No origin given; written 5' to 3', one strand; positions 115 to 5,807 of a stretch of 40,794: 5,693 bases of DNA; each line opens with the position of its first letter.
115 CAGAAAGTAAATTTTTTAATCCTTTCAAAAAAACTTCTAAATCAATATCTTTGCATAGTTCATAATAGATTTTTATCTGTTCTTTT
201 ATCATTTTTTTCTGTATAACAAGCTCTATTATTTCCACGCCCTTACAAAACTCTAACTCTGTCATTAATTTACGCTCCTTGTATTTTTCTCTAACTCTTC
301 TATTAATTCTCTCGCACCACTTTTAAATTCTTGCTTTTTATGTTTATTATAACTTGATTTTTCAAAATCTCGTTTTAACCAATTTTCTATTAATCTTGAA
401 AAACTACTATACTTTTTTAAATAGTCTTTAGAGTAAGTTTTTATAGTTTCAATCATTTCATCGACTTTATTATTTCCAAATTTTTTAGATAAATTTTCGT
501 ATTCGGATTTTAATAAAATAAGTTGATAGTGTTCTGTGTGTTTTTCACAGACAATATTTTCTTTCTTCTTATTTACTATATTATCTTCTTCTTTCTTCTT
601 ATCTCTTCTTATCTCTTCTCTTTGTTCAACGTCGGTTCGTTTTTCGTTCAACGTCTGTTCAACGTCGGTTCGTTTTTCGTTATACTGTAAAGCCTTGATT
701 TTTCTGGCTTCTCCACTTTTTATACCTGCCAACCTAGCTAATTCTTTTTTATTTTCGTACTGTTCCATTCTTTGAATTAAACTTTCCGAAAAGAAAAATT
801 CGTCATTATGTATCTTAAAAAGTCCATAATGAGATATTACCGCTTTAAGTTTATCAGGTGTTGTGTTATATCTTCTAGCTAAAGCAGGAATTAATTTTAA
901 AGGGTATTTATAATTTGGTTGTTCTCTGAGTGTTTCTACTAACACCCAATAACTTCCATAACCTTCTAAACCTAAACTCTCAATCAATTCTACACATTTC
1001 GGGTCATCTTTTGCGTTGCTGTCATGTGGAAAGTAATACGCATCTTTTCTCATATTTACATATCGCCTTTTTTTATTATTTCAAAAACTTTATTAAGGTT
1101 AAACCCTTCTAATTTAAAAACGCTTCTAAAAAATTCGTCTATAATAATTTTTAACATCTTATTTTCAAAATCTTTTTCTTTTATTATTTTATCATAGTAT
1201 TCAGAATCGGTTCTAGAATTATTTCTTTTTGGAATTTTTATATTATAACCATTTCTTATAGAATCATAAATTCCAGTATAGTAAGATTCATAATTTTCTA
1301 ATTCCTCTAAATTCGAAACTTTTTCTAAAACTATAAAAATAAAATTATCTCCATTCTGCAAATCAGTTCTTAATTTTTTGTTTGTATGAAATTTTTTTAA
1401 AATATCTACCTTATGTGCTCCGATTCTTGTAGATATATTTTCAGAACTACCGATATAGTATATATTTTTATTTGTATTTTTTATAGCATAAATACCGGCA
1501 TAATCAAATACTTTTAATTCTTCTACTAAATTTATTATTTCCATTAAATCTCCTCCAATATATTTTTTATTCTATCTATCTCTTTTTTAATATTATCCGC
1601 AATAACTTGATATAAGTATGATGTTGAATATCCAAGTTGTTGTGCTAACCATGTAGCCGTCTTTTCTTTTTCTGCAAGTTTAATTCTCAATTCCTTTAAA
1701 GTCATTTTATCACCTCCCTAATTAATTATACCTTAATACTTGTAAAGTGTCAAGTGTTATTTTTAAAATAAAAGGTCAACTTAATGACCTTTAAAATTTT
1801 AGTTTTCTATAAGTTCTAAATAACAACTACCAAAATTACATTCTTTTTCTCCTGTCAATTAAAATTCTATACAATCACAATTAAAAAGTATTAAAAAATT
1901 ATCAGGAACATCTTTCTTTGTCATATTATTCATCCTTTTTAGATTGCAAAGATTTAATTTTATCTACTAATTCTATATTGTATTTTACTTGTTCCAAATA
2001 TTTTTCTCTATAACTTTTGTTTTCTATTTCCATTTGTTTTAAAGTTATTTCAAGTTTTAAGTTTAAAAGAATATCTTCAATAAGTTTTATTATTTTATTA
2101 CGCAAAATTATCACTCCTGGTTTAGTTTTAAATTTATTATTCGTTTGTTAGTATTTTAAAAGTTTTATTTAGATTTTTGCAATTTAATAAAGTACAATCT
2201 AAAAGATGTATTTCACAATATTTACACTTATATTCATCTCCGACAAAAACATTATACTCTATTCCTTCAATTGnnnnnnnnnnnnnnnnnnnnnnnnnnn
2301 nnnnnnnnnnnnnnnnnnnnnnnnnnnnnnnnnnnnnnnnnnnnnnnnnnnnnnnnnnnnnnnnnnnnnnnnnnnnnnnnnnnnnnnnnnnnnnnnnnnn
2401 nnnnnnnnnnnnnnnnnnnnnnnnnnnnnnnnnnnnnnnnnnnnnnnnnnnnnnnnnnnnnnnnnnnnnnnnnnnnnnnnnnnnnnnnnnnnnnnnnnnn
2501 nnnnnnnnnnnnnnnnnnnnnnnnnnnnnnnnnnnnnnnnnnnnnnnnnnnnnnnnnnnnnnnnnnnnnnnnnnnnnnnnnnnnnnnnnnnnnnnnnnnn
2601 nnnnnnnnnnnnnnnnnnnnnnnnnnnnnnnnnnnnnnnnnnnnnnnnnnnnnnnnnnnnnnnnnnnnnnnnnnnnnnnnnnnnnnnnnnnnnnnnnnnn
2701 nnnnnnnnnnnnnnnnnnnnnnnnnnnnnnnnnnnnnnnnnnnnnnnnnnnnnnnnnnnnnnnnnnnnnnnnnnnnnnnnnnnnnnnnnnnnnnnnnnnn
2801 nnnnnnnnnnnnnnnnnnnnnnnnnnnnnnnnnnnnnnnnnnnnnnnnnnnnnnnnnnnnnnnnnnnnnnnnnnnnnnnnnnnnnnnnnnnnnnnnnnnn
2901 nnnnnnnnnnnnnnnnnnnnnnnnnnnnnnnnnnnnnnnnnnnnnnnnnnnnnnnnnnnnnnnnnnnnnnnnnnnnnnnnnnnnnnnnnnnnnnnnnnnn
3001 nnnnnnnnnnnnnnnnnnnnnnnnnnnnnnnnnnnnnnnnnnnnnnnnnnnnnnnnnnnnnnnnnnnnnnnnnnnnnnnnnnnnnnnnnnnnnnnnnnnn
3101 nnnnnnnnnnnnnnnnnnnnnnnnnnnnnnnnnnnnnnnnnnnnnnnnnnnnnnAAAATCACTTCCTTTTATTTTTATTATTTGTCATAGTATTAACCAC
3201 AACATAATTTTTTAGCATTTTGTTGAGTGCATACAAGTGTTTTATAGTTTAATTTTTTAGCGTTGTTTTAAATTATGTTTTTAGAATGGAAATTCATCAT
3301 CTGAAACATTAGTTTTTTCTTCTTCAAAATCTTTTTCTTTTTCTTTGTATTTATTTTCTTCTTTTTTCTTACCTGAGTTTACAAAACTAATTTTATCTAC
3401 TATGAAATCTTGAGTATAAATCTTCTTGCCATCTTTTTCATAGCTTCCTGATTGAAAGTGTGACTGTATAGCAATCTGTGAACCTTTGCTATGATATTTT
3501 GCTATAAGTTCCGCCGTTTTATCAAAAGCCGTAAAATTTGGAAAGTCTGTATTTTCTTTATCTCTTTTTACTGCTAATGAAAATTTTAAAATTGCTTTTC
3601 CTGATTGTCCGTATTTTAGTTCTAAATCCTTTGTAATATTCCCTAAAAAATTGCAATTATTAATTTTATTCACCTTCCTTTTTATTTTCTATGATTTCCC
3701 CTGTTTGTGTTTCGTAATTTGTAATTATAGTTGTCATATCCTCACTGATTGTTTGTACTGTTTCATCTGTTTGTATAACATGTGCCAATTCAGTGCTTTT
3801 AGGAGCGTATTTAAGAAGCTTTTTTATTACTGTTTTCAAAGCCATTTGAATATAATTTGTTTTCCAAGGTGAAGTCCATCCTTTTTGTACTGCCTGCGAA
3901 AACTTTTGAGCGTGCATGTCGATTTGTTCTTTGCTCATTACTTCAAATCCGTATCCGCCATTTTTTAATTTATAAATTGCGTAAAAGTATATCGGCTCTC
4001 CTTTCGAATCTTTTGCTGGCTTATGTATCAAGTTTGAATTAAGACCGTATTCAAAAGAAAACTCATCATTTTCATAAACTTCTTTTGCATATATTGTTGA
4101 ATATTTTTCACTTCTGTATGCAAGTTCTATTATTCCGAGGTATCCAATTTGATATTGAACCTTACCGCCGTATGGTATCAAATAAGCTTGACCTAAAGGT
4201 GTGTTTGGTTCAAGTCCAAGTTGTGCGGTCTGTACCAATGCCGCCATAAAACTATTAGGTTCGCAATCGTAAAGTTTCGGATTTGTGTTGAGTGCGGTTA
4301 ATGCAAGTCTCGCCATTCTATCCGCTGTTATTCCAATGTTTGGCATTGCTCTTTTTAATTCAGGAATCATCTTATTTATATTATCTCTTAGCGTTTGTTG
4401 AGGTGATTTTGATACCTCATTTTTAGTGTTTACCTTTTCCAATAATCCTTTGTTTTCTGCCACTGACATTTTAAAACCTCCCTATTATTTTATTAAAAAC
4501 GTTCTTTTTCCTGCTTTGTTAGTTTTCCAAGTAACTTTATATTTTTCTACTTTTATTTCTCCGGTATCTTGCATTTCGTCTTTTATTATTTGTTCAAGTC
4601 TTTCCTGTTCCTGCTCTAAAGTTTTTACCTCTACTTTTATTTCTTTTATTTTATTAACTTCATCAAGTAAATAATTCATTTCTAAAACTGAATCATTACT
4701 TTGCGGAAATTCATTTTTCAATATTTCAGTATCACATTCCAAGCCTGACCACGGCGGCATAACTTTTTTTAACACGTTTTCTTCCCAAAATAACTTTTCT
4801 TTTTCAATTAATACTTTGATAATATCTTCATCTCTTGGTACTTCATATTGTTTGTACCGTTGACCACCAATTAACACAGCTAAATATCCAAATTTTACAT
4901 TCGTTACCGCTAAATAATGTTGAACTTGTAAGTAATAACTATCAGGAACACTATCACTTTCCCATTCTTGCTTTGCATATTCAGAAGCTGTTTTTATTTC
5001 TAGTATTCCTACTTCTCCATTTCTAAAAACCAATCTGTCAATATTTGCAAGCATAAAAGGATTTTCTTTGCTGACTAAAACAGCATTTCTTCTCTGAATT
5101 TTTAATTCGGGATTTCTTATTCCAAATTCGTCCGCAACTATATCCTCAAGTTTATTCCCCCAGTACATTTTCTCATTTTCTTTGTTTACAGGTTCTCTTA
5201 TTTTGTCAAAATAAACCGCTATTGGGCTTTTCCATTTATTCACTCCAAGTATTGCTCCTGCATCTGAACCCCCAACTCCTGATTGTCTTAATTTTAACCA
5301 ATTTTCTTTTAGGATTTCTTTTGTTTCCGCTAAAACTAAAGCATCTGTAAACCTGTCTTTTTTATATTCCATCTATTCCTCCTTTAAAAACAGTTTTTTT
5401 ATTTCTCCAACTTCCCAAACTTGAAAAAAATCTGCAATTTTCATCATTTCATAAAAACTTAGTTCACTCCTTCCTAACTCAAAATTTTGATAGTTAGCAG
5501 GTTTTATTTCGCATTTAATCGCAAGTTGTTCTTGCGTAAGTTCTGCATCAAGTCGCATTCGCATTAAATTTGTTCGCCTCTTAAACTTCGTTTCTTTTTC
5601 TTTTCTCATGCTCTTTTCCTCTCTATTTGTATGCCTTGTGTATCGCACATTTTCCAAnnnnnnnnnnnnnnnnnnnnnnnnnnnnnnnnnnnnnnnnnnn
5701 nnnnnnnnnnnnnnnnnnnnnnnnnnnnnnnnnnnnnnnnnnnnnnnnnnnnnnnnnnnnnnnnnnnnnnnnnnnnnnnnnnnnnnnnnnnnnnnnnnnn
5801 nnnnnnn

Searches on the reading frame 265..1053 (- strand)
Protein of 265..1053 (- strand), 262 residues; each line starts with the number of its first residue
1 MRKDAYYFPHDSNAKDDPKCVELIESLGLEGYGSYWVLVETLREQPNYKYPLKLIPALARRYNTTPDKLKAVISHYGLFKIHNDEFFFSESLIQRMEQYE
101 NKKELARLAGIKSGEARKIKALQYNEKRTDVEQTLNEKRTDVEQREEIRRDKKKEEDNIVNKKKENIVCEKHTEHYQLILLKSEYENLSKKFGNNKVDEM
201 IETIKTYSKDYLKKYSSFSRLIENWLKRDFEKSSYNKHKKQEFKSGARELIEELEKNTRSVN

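Call 17: search_protein_families(library=pfam, proteins=[window:265-1053:-], max_evalue=0.01)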
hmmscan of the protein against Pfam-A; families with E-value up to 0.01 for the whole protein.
window:265-1053:- (262 aa): 1 family
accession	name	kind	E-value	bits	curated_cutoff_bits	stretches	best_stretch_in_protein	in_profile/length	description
PF14297.12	Lin1244_N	-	8.9e-16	58.8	25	1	7-91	1-94/95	Lin1244/Lin1753-like, N-terminal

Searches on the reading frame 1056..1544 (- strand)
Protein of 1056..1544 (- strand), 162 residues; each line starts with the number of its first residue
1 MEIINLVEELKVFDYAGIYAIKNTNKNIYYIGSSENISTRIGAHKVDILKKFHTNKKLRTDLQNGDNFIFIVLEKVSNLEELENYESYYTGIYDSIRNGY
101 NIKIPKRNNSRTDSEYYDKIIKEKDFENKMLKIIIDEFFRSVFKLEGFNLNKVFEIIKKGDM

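Call 17: search_protein_families(library=pfam, proteins=[window:1056-1544:-], max_evalue=0.01)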
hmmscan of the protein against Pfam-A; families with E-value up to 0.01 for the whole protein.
window:1056-1544:- (162 aa): 1 family
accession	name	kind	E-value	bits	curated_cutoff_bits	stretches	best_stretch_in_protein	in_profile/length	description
PF01541.30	GIY-YIG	-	1.1e-10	42.1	22.6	1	16-101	2-78/78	GIY-YIG catalytic domain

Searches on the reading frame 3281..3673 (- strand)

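Call 17: search_protein_families(library=pfam, proteins=[window:3281-3673:-], max_evalue=0.01)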
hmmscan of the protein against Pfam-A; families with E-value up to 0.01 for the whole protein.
window:3281-3673:- (130 aa): 1 family
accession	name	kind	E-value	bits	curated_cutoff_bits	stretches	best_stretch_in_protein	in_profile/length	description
PF00436.31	SSB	-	3.5e-18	66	26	1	5-97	2-103/104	Single-strand binding protein family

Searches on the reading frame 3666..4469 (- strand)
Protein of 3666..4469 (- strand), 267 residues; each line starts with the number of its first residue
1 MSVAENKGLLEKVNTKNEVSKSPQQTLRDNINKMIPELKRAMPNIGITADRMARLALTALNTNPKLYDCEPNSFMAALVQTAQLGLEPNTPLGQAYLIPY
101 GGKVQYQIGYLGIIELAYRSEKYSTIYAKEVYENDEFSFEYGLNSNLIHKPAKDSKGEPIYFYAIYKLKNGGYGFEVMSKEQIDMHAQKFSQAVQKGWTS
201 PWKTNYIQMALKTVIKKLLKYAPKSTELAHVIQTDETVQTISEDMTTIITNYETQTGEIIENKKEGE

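Call 17: search_protein_families(library=pfam, proteins=[window:3666-4469:-], max_evalue=0.01)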
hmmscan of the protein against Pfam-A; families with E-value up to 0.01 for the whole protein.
window:3666-4469:- (267 aa): 1 family
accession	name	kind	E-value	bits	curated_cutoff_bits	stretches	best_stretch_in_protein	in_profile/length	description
PF03837.19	RecT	-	1.2e-55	188.6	24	1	51-244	2-193/198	RecT family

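Call 86: find_homologous_proteins(query=window:3669-4469:-, max_evalue=1e-20)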
Query window:3669-4469:- (267 aa): 7788 proteins with E <= 1e-20 among 8000 candidates; the best 120 are listed.
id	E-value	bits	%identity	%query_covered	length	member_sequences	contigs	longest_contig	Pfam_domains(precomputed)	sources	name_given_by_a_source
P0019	8.9e-173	591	100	100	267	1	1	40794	PF03837.20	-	-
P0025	5.0e-103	362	66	94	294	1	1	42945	PF03837.20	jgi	-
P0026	2.7e-102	360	66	91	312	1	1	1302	PF03837.20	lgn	-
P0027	7.0e-100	352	63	94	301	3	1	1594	PF03837.20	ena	-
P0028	5.5e-97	342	63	90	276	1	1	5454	PF03837.20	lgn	-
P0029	1.3e-90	321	61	90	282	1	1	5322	PF03837.20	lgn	-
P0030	1.1e-89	318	57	95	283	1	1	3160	PF03837.20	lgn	-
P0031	4.6e-89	316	60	90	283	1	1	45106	PF03837.20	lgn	-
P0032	5.5e-89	316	59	94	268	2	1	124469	PF03837.20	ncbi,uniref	ncbi:recombination protein RecT [Lysinibacillus fusiformis]|uniref:recombination protein RecT n=1 Ta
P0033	8.3e-89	316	56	98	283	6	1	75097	PF03837.20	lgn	-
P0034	1.0e-88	315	57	96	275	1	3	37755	PF03837.20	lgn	-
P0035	1.2e-88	315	55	100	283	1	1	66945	PF03837.20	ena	-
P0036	1.7e-88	314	60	90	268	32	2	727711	PF03837.20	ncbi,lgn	-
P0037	2.5e-88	314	56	94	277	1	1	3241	PF03837.20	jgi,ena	-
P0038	3.7e-88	313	55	99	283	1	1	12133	PF03837.20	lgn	-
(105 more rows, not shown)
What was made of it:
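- Tried and rejected: The nearest named RecT sequences are Bacillales, at 55-60% identity (call 86).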

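Call 87: find_encoding_contigs(protein=P0025, flank=10000, max_places=3)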
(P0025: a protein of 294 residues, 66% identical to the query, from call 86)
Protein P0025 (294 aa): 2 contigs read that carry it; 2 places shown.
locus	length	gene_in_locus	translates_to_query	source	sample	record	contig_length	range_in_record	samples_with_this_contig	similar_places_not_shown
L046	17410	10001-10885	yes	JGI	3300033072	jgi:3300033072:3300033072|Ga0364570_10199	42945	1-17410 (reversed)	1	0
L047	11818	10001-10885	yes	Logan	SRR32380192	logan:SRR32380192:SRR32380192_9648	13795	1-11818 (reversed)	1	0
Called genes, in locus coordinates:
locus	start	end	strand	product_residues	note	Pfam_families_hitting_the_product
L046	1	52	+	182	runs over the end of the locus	PF10076:Phage_Mu_Gp48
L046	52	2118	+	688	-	PF21882:Gp53-like_C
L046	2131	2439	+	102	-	-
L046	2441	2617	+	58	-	-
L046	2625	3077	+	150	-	-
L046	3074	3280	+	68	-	-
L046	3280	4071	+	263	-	PF18013:Phage_lysozyme2 (weak), PF00182:Glyco_hydro_19, PF01471:PG_binding_1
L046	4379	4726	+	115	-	-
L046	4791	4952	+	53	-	-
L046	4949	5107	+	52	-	-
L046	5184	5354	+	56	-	-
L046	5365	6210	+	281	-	-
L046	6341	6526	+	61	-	PF12844:HTH_19, PF13560:HTH_31, PF01381:HTH_3, PF13443:HTH_26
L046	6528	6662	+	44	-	-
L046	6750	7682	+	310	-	PF09588:YqaJ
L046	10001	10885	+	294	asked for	PF03837:RecT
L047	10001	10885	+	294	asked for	PF03837:RecT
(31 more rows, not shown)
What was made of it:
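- Tried and rejected: The best RecT relative's contig is an unrelated myovirus-type phage (call 87).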

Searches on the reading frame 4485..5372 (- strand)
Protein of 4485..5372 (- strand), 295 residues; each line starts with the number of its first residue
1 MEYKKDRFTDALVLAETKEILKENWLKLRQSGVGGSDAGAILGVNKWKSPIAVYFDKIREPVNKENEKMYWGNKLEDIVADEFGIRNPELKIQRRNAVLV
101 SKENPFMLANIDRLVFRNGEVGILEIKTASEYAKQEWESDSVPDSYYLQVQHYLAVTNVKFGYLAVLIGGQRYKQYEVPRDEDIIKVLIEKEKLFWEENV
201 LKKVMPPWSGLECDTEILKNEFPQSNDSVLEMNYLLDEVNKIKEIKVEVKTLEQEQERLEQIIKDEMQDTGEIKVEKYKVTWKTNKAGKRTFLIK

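Call 17: search_protein_families(library=pfam, proteins=[window:4485-5372:-], max_evalue=0.01)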
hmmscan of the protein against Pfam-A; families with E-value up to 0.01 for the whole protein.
window:4485-5372:- (295 aa): 1 family
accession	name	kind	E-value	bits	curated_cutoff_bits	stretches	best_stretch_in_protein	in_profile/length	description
PF09588.16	YqaJ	-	1.3e-37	129.9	22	1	24-159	1-149/150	YqaJ-like viral recombinase domain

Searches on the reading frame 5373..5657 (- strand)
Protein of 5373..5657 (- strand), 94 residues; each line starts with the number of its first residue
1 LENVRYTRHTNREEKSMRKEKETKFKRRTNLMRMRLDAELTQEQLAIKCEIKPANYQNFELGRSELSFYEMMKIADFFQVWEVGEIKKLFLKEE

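Call 72: search_protein_families(library=phrogs, proteins=[window:5373-5657:-], max_evalue=0.001)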
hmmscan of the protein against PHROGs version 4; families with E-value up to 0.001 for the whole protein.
window:5373-5657:- (94 aa): 7 families
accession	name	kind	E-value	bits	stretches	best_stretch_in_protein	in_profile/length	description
phrog_3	-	transcription regulation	2.2e-08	35.3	1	16-92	78-148/430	transcriptional repressor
phrog_8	-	transcription regulation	1.7e-06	28.8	1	15-80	155-210/346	transcriptional regulator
phrog_4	-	transcription regulation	6.4e-06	26.4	1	10-80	120-186/400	transcriptional repressor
phrog_2967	-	transcription regulation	0.00012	22.7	1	21-81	5-65/225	transcriptional regulator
phrog_1994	-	DNA, RNA and nucleotide metabolism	0.00042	21.3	0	30-80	3-53/170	DNA binding protein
phrog_1373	-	transcription regulation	0.0006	20.8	1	16-77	53-114/166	transcriptional regulator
phrog_2328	-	transcription regulation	0.001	19.9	0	24-77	15-66/128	transcriptional repressor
